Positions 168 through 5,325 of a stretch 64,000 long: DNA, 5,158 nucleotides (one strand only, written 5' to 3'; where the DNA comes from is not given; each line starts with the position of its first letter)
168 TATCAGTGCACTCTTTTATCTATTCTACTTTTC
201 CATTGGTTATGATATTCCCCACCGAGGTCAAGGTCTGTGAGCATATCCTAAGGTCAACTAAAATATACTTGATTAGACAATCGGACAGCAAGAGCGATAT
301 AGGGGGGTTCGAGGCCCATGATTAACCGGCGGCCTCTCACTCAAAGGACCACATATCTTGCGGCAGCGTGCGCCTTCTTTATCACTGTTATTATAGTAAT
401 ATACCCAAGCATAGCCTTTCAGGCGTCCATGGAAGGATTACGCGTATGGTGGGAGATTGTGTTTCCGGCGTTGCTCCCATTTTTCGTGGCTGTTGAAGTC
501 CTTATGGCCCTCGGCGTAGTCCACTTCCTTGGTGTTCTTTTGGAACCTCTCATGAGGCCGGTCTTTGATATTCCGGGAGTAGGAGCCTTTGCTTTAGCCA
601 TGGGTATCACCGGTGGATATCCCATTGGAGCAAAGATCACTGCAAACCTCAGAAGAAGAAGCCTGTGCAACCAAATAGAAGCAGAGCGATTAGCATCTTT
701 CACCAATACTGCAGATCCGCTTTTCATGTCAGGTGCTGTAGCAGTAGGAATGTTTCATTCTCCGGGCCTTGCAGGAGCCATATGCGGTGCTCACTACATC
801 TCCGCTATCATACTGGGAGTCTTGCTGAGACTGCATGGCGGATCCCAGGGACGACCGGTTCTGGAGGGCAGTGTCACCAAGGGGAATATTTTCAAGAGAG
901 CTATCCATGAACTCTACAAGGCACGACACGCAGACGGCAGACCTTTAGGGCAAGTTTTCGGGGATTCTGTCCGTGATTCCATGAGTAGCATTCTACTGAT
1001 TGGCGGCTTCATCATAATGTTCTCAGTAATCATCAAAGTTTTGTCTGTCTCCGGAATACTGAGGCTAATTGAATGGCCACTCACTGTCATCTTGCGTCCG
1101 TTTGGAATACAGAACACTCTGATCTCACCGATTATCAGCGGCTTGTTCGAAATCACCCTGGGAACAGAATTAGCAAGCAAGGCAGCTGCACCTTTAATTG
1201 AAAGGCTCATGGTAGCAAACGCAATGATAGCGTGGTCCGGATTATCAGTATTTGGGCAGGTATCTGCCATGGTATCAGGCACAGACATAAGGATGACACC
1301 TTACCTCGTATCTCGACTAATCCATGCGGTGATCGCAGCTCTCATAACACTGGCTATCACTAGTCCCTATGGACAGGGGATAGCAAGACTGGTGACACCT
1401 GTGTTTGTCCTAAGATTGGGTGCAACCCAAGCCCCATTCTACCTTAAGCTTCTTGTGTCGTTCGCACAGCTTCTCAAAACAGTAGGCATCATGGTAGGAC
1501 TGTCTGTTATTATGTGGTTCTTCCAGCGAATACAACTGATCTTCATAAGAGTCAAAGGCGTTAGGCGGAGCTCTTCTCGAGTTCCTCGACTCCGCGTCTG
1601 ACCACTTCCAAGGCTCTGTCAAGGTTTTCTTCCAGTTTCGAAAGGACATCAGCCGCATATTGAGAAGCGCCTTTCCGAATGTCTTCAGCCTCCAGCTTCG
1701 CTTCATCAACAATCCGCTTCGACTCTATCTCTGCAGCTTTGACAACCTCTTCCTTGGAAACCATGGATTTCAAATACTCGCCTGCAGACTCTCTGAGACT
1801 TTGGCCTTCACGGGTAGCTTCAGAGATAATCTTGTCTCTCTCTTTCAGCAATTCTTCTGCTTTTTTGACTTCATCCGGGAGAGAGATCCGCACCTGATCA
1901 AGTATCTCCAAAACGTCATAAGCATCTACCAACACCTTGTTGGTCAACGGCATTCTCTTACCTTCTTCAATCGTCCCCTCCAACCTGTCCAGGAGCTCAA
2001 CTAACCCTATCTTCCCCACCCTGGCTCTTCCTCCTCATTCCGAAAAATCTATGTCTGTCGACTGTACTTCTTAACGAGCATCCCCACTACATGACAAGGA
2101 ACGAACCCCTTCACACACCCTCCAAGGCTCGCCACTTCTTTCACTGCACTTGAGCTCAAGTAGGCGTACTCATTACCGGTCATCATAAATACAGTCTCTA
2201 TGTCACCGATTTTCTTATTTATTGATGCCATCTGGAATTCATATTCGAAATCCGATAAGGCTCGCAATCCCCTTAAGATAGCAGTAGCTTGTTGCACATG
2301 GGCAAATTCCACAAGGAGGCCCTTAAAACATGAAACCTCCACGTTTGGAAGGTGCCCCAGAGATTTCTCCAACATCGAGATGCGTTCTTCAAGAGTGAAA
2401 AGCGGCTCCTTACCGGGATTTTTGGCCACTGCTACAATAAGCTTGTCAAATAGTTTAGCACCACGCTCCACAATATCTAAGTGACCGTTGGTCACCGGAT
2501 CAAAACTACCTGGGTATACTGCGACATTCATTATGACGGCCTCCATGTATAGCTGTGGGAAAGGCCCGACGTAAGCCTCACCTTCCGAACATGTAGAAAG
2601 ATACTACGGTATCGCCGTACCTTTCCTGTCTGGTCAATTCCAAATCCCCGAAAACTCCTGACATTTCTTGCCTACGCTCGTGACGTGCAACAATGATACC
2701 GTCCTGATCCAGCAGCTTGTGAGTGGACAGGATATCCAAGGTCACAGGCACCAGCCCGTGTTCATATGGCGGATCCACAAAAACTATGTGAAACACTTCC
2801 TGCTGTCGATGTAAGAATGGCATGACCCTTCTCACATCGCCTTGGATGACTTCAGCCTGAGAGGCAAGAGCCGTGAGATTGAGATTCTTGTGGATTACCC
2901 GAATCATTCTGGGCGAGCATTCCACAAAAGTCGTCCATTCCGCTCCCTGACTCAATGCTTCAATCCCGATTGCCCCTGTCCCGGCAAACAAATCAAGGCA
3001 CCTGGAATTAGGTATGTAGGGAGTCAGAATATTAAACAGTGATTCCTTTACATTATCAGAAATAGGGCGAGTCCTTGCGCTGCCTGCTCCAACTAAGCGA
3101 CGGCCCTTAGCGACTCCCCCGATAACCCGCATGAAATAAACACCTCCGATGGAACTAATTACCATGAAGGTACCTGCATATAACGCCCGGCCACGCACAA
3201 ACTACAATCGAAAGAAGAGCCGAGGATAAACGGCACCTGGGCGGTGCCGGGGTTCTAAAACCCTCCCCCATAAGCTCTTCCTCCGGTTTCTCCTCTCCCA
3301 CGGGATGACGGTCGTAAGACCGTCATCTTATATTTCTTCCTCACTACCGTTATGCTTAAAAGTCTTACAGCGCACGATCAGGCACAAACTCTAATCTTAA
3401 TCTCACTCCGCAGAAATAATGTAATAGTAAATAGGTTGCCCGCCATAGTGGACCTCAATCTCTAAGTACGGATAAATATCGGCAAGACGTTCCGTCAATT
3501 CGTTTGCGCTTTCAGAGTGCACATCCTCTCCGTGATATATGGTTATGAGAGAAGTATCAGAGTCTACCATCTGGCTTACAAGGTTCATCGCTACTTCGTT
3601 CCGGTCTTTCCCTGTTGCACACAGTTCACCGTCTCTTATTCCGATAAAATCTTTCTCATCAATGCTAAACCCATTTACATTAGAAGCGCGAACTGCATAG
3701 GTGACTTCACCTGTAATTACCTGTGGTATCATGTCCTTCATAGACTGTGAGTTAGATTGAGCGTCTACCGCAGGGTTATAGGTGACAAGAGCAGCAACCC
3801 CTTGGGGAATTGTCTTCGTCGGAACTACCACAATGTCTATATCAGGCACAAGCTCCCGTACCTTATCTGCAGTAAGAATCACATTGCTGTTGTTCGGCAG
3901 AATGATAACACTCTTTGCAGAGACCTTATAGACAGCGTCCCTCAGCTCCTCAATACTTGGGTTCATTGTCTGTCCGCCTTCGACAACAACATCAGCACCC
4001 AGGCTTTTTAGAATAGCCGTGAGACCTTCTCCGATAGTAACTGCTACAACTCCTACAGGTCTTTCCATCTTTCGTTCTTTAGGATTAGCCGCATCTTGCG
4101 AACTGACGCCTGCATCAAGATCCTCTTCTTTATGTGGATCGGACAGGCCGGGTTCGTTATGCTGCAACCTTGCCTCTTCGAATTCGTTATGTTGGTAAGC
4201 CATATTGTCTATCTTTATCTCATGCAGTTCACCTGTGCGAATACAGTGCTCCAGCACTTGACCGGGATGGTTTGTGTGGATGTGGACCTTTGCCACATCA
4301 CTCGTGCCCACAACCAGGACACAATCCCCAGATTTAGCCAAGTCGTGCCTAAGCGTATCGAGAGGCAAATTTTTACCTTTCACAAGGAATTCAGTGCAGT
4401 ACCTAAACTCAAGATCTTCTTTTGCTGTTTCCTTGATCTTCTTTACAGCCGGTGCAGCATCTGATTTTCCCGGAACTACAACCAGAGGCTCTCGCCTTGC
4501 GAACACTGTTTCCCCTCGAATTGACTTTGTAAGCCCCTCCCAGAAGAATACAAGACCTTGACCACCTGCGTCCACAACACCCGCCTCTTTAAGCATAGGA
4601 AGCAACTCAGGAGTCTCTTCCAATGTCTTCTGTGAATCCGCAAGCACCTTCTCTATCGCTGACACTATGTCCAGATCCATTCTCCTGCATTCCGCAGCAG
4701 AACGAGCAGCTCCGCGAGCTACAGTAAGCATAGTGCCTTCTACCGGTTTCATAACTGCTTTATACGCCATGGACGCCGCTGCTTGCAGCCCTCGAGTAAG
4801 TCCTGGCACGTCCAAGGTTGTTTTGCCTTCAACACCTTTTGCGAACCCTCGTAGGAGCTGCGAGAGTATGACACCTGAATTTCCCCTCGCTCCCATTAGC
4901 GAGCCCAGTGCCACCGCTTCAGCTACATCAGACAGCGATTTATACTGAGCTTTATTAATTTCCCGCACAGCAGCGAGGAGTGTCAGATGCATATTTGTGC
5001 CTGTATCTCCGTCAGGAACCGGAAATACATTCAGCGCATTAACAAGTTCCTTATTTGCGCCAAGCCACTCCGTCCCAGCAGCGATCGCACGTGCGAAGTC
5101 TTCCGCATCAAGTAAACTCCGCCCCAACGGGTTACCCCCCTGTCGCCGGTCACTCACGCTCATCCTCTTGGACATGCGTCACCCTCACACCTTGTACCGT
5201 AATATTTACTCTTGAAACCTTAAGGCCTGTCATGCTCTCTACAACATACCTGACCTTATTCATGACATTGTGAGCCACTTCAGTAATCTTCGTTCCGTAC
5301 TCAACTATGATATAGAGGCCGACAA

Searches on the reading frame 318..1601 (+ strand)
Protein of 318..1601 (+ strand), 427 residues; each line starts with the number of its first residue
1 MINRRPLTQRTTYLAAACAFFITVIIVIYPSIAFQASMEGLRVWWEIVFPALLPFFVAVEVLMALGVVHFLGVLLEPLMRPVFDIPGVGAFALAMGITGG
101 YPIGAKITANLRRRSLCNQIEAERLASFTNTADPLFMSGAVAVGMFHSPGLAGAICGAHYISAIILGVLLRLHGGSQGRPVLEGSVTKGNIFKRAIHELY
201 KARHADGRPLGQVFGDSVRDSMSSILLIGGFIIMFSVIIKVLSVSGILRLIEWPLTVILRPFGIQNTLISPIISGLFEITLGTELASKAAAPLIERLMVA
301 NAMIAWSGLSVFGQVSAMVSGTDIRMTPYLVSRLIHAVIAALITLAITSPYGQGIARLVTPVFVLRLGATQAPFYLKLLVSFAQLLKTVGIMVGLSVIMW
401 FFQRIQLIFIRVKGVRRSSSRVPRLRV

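Call 59: search_protein_families(library=pfam, proteins=[window:318-1601:+], max_evalue=0.00001)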
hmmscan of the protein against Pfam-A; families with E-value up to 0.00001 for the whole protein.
window:318-1601:+ (427 aa): 1 family
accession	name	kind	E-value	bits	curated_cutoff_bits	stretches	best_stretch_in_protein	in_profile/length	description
PF07670.19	Gate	-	3.6e-16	59.9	29.6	2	48-129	4-84/104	Nucleoside recognition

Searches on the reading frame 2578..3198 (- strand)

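Call 69: search_protein_families(library=pfam, proteins=[window:2578-3198:-], max_evalue=0.0001)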
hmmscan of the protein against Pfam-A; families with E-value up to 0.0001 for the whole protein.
window:2578-3198:- (206 aa): 5 families
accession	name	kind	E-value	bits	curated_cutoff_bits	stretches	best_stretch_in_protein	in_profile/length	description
PF03602.21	Cons_hypoth95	-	9e-52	175.8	24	1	23-202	1-181/182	Conserved hypothetical protein 95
PF05175.20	MTS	-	4.7e-06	26.8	23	1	63-189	31-160/170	Methyltransferase small domain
PF02475.24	TRM5-TYW2_MTfase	-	1.3e-05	25.7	28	1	63-156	36-126/164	TRM5/TYW2 methyltransferase domain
PF02086.21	MethyltransfD12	-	4.8e-05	23.6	22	0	51-86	5-43/253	D12 class N6 adenine-specific DNA methyltransferase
PF13649.12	Methyltransf_25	-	7.1e-05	23.9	27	0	68-140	2-69/97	Methyltransferase domain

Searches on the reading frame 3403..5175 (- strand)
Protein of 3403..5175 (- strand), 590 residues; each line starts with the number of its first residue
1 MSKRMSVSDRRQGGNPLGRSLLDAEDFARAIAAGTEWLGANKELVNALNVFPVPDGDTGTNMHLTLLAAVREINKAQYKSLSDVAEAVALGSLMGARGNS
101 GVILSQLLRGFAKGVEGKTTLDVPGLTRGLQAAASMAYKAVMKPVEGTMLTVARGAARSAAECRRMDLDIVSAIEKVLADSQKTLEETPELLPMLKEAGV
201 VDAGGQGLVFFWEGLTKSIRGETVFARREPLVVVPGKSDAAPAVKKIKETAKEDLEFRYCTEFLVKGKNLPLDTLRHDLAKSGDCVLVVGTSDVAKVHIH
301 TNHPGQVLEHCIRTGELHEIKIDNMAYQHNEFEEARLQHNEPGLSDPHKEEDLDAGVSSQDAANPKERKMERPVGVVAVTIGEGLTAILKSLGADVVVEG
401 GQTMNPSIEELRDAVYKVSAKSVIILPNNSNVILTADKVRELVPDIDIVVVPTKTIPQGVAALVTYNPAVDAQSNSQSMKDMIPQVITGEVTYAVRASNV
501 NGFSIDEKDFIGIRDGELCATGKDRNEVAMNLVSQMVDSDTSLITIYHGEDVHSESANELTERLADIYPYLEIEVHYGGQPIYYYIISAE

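Call 21: search_protein_families(library=pfam, proteins=[window:3403-5175:-], max_evalue=0.001)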
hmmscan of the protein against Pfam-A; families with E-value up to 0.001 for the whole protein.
window:3403-5175:- (590 aa): 3 families
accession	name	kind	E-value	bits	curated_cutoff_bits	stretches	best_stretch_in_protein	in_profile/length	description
PF13684.11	FakA-like_C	-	1.2e-78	263.8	23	1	375-590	1-216/216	Fatty acid kinase subunit A-like, C-terminal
PF02734.22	Dak2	-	4e-43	147.8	27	1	52-216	1-173/174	DAK2 domain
PF21645.3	FakA-like_M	-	1.7e-29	101.9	24.9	1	256-331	1-79/80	Fatty acid kinase subunit A-like, middle domain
